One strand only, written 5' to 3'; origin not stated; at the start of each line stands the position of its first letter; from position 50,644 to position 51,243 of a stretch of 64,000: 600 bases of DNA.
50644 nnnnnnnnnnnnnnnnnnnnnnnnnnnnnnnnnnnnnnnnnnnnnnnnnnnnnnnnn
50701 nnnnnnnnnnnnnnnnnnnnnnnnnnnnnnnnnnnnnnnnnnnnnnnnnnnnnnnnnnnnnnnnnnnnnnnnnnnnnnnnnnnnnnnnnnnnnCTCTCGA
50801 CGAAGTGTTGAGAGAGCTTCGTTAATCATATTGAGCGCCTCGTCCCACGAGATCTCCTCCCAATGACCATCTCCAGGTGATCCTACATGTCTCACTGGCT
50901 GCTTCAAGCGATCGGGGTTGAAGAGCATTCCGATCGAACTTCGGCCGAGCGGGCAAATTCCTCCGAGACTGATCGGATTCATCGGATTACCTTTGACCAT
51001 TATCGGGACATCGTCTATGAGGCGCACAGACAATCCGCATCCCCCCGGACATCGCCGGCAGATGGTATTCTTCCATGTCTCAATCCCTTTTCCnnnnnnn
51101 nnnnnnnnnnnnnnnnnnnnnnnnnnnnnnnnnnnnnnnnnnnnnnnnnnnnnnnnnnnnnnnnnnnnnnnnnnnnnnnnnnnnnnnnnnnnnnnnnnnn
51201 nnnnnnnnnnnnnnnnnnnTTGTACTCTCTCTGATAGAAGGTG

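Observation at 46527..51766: ACIII/Qrc-like module with split Mo-like and FeS subunits; cofactor status of the large subunit unclear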

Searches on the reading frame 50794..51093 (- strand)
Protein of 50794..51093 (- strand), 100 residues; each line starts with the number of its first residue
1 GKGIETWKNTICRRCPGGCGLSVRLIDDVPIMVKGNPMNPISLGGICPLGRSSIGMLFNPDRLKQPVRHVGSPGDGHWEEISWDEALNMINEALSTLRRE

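Call 85: search_solved_structures(query=window:50794-51093:-, max_evalue=0.01, show_alignments=0)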
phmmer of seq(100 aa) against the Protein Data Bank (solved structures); distinct sequences matched with E-value up to 0.01: 35.
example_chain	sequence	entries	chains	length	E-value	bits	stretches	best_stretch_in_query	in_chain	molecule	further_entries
6cz7_A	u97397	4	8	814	2.6e-10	43.8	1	3-98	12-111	ArrA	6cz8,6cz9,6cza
2vpw_A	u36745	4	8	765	4.1e-10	43.1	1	10-98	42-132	THIOSULFATE REDUCTASE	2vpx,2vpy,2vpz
2jim_A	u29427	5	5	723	1e-09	41.8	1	5-90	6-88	PERIPLASMIC NITRATE REDUCTASE | PROTEIN (PERIPLASMIC NITRATE REDUCTASE)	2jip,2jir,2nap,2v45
2jio_A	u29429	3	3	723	5.2e-09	39.6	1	5-90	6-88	PERIPLASMIC NITRATE REDUCTASE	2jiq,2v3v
1h0h_A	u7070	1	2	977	8.2e-09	38.9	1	9-98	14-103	FORMATE DEHYDROGENASE SUBUNIT ALPHA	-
9pxt_A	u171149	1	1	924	2.2e-08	37.6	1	6-90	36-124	Periplasmic nitrate reductase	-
1kqf_A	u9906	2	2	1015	2.7e-08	37.3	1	9-93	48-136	FORMATE DEHYDROGENASE, NITRATE-INDUCIBLE, MAJOR SUBUNIT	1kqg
6sdr_A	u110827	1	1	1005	5.3e-08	36.3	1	9-94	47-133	Formate dehydrogenase, alpha subunit, selenocysteine-containing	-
6sdv_A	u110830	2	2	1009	5.4e-08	36.3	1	9-94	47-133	Formate dehydrogenase, alpha subunit, selenocysteine-containing,Formate dehydrogenase, alp | Formate dehydrogenase, alpha subunit, selenocysteine-containing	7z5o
9rjy_A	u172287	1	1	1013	5.4e-08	36.3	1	9-94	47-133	Formate dehydrogenase, alpha subunit, selenocysteine-containing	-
9rjz_A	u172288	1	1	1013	5.4e-08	36.3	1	9-94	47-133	Formate dehydrogenase, alpha subunit, selenocysteine-containing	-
9rk1_A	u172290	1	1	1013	5.4e-08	36.3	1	9-94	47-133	Formate dehydrogenase, alpha subunit, selenocysteine-containing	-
9qm0_A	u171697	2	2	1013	5.4e-08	36.3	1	9-94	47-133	Formate dehydrogenase, alpha subunit, selenocysteine-containing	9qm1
30gj_A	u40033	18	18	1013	5.4e-08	36.3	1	9-94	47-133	Formate dehydrogenase, alpha subunit, selenocysteine-containing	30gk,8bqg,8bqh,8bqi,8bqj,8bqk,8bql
8rcg_A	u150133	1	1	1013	5.4e-08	36.3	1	9-94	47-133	Formate dehydrogenase, alpha subunit, selenocysteine-containing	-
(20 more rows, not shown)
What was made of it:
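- Closest known: Alternative complex III. Different: The FS0 motif matches true Mo enzymes (call 85).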
